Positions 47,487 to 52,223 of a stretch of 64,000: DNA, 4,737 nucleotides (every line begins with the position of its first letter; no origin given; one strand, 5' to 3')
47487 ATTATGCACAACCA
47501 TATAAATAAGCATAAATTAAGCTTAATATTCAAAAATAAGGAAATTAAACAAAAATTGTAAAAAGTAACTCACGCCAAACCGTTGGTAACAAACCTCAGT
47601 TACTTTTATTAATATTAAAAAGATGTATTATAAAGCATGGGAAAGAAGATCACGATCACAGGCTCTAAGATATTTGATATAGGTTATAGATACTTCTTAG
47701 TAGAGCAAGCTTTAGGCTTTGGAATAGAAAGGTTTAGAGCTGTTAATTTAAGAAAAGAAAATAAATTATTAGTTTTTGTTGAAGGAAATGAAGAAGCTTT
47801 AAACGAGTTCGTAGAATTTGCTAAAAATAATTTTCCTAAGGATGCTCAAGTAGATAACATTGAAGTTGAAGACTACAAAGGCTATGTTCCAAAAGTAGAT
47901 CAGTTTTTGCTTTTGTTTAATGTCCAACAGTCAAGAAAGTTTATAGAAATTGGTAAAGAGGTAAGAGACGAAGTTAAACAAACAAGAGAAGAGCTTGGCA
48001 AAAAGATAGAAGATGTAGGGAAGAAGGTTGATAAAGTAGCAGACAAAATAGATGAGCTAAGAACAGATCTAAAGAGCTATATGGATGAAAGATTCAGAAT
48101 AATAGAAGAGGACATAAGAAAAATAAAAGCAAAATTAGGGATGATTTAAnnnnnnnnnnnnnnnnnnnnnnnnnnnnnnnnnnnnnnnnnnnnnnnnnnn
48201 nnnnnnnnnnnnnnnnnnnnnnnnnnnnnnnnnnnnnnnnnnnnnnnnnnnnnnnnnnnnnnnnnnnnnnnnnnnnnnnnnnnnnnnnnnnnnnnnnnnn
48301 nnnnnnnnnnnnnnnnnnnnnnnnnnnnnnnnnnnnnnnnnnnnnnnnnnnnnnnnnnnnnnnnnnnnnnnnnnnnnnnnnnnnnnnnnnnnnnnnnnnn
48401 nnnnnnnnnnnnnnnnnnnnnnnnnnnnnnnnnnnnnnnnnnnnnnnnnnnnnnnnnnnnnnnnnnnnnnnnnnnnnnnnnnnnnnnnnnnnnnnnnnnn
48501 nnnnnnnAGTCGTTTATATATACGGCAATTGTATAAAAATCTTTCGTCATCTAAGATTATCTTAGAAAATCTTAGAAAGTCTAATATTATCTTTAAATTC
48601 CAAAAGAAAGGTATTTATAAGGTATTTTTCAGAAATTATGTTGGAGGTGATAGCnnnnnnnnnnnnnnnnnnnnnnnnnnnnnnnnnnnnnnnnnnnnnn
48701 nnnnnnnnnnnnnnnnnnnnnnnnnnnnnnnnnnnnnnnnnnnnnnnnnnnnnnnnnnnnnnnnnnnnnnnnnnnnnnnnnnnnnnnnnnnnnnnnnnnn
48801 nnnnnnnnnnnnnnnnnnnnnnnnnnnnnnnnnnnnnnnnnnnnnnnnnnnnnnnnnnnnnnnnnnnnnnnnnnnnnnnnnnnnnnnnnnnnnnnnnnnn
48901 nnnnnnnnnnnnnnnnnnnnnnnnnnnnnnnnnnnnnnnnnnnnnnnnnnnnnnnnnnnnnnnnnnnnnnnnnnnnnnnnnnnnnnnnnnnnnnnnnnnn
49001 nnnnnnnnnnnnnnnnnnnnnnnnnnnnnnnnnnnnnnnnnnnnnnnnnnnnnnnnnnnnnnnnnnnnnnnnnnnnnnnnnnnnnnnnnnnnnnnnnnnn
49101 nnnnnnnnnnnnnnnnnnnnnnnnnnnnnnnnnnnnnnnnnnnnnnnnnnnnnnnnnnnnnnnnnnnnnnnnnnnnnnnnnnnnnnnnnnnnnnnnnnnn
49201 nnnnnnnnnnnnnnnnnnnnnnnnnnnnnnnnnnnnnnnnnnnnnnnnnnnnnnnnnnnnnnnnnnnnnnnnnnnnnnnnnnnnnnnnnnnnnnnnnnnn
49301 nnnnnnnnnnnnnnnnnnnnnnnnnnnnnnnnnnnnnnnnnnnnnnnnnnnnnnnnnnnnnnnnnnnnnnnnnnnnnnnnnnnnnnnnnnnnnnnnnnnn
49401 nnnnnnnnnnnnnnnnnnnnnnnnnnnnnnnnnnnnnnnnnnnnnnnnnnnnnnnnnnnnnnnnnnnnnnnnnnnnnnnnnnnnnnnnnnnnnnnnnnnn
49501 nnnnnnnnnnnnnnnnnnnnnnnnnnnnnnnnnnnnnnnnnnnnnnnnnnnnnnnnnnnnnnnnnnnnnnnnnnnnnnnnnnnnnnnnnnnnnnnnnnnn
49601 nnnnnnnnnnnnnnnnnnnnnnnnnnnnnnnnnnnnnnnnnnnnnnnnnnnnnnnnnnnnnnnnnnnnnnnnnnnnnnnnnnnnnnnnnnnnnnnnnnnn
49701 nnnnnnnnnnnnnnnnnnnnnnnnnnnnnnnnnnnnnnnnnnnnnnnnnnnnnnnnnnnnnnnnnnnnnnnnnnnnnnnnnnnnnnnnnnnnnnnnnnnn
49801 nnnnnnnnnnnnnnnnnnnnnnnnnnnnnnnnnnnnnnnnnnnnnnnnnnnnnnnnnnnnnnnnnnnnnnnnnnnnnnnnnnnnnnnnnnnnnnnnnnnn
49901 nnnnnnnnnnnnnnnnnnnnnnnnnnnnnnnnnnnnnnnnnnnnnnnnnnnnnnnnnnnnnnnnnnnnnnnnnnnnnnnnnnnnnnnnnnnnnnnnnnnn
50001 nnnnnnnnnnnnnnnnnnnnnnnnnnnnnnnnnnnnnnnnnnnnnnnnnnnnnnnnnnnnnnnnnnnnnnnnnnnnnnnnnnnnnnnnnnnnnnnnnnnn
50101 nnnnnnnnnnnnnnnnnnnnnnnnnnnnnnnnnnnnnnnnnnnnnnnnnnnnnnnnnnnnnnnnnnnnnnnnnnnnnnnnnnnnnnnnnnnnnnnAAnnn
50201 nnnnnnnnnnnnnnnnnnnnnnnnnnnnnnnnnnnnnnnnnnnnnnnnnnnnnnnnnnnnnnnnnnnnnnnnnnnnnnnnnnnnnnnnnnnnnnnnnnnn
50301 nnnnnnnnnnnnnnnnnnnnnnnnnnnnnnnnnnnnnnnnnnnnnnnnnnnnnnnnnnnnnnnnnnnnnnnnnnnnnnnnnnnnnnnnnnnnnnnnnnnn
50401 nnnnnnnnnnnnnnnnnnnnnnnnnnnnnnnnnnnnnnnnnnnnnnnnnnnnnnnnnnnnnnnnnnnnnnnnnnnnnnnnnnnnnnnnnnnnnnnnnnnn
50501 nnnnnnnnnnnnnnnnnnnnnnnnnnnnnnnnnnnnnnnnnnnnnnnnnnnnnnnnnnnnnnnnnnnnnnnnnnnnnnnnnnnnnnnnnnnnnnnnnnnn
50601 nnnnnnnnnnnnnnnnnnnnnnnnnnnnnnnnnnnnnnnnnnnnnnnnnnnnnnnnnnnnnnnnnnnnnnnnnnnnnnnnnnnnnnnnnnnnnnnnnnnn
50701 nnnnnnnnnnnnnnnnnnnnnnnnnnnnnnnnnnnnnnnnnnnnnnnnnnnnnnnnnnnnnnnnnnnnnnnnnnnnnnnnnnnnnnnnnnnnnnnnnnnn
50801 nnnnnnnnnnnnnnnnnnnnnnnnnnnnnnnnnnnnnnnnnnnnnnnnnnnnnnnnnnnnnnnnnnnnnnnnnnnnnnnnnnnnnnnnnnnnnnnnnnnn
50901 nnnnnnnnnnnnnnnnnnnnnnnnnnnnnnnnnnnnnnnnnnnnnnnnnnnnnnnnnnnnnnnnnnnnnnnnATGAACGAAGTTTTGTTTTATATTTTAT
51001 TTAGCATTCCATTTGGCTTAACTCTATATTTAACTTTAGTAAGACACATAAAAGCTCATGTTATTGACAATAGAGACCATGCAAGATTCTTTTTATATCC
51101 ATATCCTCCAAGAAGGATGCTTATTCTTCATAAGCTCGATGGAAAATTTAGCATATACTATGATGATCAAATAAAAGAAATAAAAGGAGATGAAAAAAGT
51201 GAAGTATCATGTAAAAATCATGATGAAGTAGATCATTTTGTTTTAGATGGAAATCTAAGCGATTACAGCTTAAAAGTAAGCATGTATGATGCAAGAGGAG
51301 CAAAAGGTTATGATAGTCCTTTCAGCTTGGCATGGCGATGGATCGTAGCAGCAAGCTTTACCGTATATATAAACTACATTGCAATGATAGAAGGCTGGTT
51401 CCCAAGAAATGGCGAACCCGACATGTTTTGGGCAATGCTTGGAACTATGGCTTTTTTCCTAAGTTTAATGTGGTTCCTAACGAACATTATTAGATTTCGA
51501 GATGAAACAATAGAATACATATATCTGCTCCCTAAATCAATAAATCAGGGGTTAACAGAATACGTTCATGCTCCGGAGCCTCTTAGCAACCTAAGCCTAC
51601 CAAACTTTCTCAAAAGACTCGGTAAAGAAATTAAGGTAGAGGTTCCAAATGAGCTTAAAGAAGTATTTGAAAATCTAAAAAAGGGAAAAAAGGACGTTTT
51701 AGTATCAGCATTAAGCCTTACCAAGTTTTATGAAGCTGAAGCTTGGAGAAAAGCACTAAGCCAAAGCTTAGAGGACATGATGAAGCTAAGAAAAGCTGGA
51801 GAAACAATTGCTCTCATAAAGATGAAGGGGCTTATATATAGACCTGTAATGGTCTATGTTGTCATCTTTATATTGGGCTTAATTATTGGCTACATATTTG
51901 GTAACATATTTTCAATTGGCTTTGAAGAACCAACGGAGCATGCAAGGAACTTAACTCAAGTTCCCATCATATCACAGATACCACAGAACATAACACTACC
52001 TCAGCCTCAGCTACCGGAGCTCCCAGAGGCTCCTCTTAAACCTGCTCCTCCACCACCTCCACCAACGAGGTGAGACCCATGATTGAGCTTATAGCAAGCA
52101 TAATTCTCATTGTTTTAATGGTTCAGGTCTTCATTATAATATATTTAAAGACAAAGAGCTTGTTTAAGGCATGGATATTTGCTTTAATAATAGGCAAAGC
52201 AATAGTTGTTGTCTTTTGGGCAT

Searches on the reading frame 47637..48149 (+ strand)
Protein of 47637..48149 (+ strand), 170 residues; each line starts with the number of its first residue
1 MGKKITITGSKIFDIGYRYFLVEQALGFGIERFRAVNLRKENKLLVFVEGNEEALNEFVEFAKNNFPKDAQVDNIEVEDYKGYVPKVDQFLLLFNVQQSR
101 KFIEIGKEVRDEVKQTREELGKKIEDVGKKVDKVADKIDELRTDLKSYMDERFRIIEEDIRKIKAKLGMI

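Call 3: search_protein_families(library=pfam, proteins=[window:47637-48149:+], max_evalue=1)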
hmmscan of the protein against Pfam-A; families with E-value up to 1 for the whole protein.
window:47637-48149:+ (170 aa): 18 families
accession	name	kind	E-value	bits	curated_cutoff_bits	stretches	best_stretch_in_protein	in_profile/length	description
PF00708.24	Acylphosphatase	-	2.8e-08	34.4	22.5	1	4-81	2-75/85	Acylphosphatase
PF01442.23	Apolipoprotein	-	0.0005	20.3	90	1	107-168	58-120/190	Apolipoprotein A1/A4/E domain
PF07889.17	DUF1664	-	0.00054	20.4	34.6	1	108-165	52-108/124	Protein of unknown function (DUF1664)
PF22662.2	Csa3_N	-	0.00091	19.7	27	1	28-92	13-82/120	Csa3 CRISPR-associated Rossmann-like domain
PF01920.25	Prefoldin_2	-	0.0075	16.7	27.6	1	107-149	61-103/106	Prefoldin subunit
PF02646.22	RmuC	-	0.0097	15.5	26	1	110-165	228-283/291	RmuC family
PF07464.16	ApoLp-III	-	0.023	15.3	36.3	1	104-146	40-82/146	Apolipophorin-III precursor (apoLp-III)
PF12732.12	YtxH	-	0.026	15.4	37.5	1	114-151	24-61/71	YtxH-like protein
PF13864.11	Enkurin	-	0.039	14.9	23.6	1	109-164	33-89/92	Calmodulin-binding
PF09763.15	Sec3_CC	-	0.047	14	27.1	1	119-166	25-71/133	Exocyst complex component Sec3, coiled-coil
PF01044.25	Vinculin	-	0.085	11.6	38.1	1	87-147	115-180/852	Vinculin family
PF06103.16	DUF948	-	0.093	13.4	37.2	1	107-147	25-65/89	Bacterial protein of unknown function (DUF948)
PF05531.17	NPV_P10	-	0.12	13.3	29.8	1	123-167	12-58/75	Nucleopolyhedrovirus P10 protein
PF17522.7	DUF5446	-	0.18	12.3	26.2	1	81-133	2-52/72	Family of unknown function (DUF5446)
PF01519.22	DUF16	-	0.2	12.6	40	1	83-167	31-99/104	Protein of unknown function DUF16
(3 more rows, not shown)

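Call 4: search_protein_families(library=phrogs, proteins=[window:47637-48149:+], max_evalue=1)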
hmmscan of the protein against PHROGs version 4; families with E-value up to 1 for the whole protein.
window:47637-48149:+ (170 aa): 24 families
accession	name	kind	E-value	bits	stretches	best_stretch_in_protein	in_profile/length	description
phrog_20167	-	unknown function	0.0039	18.2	1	15-78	17-78/92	-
phrog_9415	-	unknown function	0.0089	16.9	1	100-151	71-119/168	-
phrog_3981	-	tail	0.02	15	1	111-143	9-41/584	tail length tape measure protein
phrog_3550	-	unknown function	0.028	15.8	1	116-169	3-50/79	-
phrog_26580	-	unknown function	0.029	13.4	1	101-148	283-323/924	-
phrog_26291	-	unknown function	0.057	14.9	1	113-150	35-72/100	-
phrog_7507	-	unknown function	0.059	13.7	1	68-164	80-179/483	-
phrog_9316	-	lysis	0.066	14.6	1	111-167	40-99/103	holin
phrog_726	-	unknown function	0.075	13.9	1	87-148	41-103/154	-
phrog_739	-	lysis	0.082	14.1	1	111-167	30-85/122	Rz-like spanin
phrog_5553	-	unknown function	0.11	13.8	1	107-161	21-74/114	-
phrog_1193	-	other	0.11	13.5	1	125-168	2-44/76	hemolysin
phrog_11953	-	DNA, RNA and nucleotide metabolism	0.11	13.2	1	127-167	65-108/154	exonuclease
phrog_20590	-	other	0.11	13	1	104-165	30-89/242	peptidase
phrog_1625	-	moron, auxiliary metabolic gene and host takeover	0.13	13.3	1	100-161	47-108/110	involved in bacteriocin production or immunity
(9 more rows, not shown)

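Call 105: search_protein_families(library=padloc, proteins=[window:47637-48149:+], max_evalue=0.01)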
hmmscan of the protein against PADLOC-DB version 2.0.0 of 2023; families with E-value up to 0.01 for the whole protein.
window:47637-48149:+ (170 aa): 1 family
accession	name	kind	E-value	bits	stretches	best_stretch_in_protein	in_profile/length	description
PDLC03863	LmuB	-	0.0037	14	1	111-166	244-301/610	-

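Call 117: find_encoding_contigs(protein=window:47637-48149:+, flank=10000, max_places=8)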
Protein window:47637-48149:+ (170 aa): 2 contigs read that carry it; 1 place shown.
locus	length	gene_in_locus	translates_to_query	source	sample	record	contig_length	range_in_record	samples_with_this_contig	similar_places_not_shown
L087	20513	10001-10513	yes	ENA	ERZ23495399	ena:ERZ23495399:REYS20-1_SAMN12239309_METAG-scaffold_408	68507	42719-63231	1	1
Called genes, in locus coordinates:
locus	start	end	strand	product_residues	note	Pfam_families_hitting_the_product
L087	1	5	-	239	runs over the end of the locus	PF00137:ATP-synt_C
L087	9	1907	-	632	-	PF01496:V_ATPase_I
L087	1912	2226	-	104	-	-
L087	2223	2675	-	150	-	PF00582:Usp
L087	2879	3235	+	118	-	PF09868:DUF2095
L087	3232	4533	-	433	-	PF02040:ArsB, PF03600:CitMHS, PF16980:CitMHS_2 (weak)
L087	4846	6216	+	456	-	PF00070:Pyr_redox (faint), PF01266:DAO (weak), PF01946:Thi4, PF03486:HI0933_like (weak), PF07992:Pyr_redox_2 (weak), PF13450:NAD_binding_8 (weak), PF07992:Pyr_redox_2 (weak), PF21688:FAD-depend_C, +4 more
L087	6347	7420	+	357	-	-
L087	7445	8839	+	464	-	PF23343:REP_ORF2-G2P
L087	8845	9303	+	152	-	-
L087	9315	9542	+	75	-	-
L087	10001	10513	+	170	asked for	PF00708:Acylphosphatase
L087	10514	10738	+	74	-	-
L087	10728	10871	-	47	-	-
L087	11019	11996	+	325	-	-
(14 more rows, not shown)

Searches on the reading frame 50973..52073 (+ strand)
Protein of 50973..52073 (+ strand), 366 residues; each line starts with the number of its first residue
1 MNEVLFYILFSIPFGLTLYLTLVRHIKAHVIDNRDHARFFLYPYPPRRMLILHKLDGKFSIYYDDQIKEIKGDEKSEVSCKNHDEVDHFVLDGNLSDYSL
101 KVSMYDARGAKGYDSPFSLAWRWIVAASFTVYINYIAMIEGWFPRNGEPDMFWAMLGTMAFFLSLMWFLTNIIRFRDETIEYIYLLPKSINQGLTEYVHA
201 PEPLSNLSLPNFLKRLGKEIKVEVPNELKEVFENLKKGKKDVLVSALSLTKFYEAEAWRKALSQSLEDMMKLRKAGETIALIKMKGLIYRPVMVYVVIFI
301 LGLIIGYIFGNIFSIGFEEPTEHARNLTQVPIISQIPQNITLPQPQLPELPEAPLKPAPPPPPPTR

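Call 12: search_protein_families(library=pfam, proteins=[window:50973-52073:+], max_evalue=0.1)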
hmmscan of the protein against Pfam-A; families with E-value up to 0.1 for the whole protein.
window:50973-52073:+ (366 aa): 1 family
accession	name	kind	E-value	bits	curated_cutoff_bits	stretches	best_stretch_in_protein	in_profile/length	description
PF12474.13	PKK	-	0.058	14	25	0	213-264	49-100/139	Polo kinase kinase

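Call 26: search_protein_families(library=phrogs, proteins=[window:50973-52073:+], max_evalue=0.1)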
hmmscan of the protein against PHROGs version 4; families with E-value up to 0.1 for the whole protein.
window:50973-52073:+ (366 aa): 0 families

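Call 37: search_protein_families(library=ncbifam, proteins=[window:50973-52073:+], max_evalue=0.01)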
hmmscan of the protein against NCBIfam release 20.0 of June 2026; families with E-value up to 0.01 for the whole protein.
window:50973-52073:+ (366 aa): 0 families

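Call 82: search_dna_similar(query=window:50973-52073:+, collection=phages, mode=protein, max_evalue=1)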
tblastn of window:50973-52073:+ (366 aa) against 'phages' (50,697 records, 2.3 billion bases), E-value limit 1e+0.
Records with a match: 3; places in all: 3; records where one place covers at least 80% of the query: 0.
Best place of each record, by identity: <60% 3.
By first word of the organism name: Aeropyrum 2; Sulfolobus 1.
By host as written in the record: Aeropyrum pernix 2; Sulfolobus islandicus Y08.80.36 1.
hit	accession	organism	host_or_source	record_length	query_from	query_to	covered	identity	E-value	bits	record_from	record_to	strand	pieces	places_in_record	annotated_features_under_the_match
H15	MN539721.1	Sulfolobus super-elliptical virus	Sulfolobus islandicus Y08.80.36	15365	6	282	76%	34.0%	2e-35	142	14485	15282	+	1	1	hypothetical protein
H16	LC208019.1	Aeropyrum globular virus 1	Aeropyrum pernix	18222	35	281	67%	21.9%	2e-1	40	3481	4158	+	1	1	hypothetical protein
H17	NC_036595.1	Aeropyrum globular virus 1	Aeropyrum pernix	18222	35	281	67%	21.9%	2e-1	40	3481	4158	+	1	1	hypothetical protein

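Call 92: find_related_loci(query=window:50973-52073:+, collection=viral_contigs, flank=10000)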
Query window:50973-52073:+ (366 aa) in viral_contigs; peptide patterns used: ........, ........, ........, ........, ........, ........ (x = any residue, [..] = any of these).
19 stretches matched a pattern, but none encodes a relative of the query by tblastn (E <= 1e-3).

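Call 94: find_homologous_proteins(query=window:50973-52073:+, max_evalue=0.001)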
Query window:50973-52073:+ (366 aa): 11 proteins with E <= 0.001 among 2620 candidates.
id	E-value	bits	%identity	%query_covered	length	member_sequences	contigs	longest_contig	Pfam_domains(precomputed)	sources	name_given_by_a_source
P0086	1.6e-246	835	100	100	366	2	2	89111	-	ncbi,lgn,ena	-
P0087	1.4e-150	520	62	100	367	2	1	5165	-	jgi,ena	-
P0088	1.3e-138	480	56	99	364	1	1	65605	-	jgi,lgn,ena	-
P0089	5.6e-130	452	60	89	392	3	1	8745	-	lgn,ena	-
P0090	3.4e-128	446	61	86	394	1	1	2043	-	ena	-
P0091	4.8e-127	442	60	86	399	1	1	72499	-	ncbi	-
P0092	2.2e-125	437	53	99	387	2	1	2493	-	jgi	-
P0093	1.1e-93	333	65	58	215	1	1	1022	-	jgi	-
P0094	1.1e-57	214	34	86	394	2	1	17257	-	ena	-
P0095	4.9e-51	192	34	86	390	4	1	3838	-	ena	-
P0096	7.8e-31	126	27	85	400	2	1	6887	-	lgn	-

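Call 95: find_encoding_contigs(protein=P0088, flank=10000, max_places=2)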
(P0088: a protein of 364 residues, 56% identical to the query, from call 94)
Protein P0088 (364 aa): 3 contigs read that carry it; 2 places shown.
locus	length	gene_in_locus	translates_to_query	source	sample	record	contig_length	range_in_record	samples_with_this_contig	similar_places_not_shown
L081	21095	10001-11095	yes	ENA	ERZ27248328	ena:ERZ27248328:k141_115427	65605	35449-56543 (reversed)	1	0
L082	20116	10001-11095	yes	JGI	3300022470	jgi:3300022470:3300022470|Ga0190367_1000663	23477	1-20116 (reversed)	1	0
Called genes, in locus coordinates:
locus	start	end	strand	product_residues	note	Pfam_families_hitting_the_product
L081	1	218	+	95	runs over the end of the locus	-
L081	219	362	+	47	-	-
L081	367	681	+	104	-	PF20586:DUF6788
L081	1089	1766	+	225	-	-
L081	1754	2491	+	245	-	-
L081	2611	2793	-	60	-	-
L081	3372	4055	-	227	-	-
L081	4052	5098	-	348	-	PF02463:SMC_N (faint), PF13175:AAA_15, PF13476:AAA_23 (weak), PF13304:AAA_21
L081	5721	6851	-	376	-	PF02463:SMC_N (weak), PF11398:DUF2813 (weak), PF13175:AAA_15, PF13476:AAA_23, PF13304:AAA_21, PF13175:AAA_15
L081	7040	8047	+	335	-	-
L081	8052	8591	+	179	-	-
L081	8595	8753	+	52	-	-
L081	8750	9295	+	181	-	-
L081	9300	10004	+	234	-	-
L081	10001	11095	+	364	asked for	-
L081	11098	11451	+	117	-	-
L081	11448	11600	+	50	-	-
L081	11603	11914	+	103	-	-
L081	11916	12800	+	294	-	-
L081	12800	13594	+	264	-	PF00089:Trypsin, PF13365:Trypsin_2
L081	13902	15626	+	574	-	PF09823:DUF2357, PF04411:PDDEXK_7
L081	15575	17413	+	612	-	-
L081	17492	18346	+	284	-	-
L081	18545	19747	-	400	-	PF04471:Mrr_cat, PF22722:NA-iREase1 (weak), PF01978:TrmB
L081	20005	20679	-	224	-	PF00239:Resolvase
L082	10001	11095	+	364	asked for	-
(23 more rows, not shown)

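Call 96: find_encoding_contigs(protein=P0091, flank=10000, max_places=2)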
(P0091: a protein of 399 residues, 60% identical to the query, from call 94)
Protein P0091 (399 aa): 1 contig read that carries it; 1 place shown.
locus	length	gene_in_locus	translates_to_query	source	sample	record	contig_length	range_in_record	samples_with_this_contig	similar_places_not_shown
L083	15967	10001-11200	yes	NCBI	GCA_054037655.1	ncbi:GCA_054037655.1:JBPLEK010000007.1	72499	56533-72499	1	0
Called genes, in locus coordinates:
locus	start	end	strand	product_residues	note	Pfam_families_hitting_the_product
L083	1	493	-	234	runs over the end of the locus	PF00731:AIRC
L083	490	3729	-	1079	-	PF25596:CPSase_L_D1, PF02786:CPSase_L_D2, PF07478:Dala_Dala_lig_C, PF02787:CPSase_L_D3, PF25596:CPSase_L_D1, PF02222:ATP-grasp, PF02786:CPSase_L_D2, PF07478:Dala_Dala_lig_C, +8 more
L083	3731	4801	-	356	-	PF00988:CPSase_sm_chain, PF00117:GATase, PF07722:Peptidase_C26 (weak)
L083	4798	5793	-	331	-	PF01259:SAICAR_synt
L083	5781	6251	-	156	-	PF00731:AIRC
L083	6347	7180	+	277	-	PF16795:Phage_integr_3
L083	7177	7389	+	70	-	-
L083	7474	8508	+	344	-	-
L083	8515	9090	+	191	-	-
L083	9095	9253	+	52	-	-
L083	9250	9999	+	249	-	-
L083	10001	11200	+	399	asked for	-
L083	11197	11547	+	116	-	-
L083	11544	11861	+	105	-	-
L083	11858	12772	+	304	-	-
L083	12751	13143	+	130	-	-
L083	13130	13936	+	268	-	PF00089:Trypsin, PF13365:Trypsin_2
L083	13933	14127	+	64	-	-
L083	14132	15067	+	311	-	-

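Call 97: find_encoding_contigs(protein=P0094, flank=10000, max_places=2)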
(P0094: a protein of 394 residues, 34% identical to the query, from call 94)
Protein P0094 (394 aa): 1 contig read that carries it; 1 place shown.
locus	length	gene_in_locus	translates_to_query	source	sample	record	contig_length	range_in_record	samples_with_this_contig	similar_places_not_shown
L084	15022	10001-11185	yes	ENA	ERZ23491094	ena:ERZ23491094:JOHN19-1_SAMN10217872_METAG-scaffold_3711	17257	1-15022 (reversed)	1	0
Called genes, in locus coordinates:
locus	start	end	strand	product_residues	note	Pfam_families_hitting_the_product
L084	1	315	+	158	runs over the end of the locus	-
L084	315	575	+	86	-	-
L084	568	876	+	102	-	-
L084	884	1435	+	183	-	-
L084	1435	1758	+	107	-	-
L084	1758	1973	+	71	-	-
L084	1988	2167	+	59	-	-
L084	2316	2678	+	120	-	-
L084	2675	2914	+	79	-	-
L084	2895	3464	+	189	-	PF12187:VirArc_Nuclease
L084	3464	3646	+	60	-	PF01402:RHH_1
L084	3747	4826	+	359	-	PF16795:Phage_integr_3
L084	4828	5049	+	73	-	-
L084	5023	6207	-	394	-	-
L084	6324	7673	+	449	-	-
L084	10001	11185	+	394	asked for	-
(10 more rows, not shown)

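Call 109: predict_structure(alignment_id=A4)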
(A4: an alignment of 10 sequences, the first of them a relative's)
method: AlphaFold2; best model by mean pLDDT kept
length: 366 residues; sequences in the alignment: 10
mean_pLDDT: 73.0   pTM: 0.61
mean pLDDT of the five models: 73.0, 68.5, 65.7, 65.5, 64.5
residues with pLDDT >= 90: 44; 70-90: 200; 50-70: 73; < 50: 49
segments of 3 or more residues with pLDDT < 50: 287-290, 321-359, 363-366
pLDDT, mean of each block of 10 residues (from residue 1): 86 92 83 86 86 85 88 85 85 82 80 84 92 92 81 88 90 80 84 78 57 67 73 73 70 70 68 63 52 68 72 57 38 30 32 43 49
secondary structure, 60 per line:
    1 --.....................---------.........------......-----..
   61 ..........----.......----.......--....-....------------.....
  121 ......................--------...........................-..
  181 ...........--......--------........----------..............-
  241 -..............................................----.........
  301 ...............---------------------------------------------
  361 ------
elements in order: H3-23 H33-41 E48-53 E59-63 E67-70 E75-81 E86-92 H95-98 E100-103 H116-142 H151-177 E179-191 E194-199 H208-215 H226-239 H242-287 H292-315

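Call 111: fold_search(model_id=the predicted structure, library=viral)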
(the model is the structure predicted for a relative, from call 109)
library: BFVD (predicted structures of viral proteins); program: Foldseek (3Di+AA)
matches with E <= 10: 217; with E <= 0.001: 2
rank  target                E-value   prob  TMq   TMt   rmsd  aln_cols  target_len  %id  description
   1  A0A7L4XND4            9.9e-19  1.00  0.54  0.59  18.1       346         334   31  (no name in the UniProt tables at hand)
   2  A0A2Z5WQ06            2.9e-15  1.00  0.46  0.52  10.5       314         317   18  (no name in the UniProt tables at hand)
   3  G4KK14                1.9e-01  0.35  0.11  0.29  10.0        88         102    9  (no name in the UniProt tables at hand)
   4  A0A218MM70            2.5e-01  0.72  0.12  0.34   4.2        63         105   11  Uncharacterized protein [uncultured virus]
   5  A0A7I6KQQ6            6.1e-01  0.13  0.10  0.29   7.6        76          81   16  (no name in the UniProt tables at hand)
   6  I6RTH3                6.4e-01  0.13  0.07  0.25  14.7        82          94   16  (no name in the UniProt tables at hand)
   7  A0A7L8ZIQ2            7.5e-01  0.20  0.07  0.31   8.7        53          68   17  Uncharacterized protein [Enterococcus phage 9184]
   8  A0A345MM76            8.4e-01  0.15  0.13  0.35  19.5       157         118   10  (no name in the UniProt tables at hand)
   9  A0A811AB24            9.3e-01  0.06  0.12  0.10  14.4       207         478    8  (no name in the UniProt tables at hand)
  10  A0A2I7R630            1.1e+00  0.35  0.08  0.40   5.3        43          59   14  (no name in the UniProt tables at hand)
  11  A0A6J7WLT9            1.1e+00  0.20  0.11  0.33   7.4        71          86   15  Uncharacterized protein [uncultured Caudovirales phage]
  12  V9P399                1.1e+00  0.04  0.12  0.07  29.1       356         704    9  Genome polyprotein (Fragment) [Enterovirus A]
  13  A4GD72                1.3e+00  0.06  0.12  0.22  18.7       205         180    9  KilA-N domain-containing protein [Vaccinia virus (strain Lister)]
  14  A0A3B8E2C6            1.5e+00  0.02  0.09  0.08  36.2       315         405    8  Head-tail connecting protein (Fragment) [Acinetobacter phage AJO2]
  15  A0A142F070            1.6e+00  0.30  0.09  0.37   3.9        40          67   18  (no name in the UniProt tables at hand)
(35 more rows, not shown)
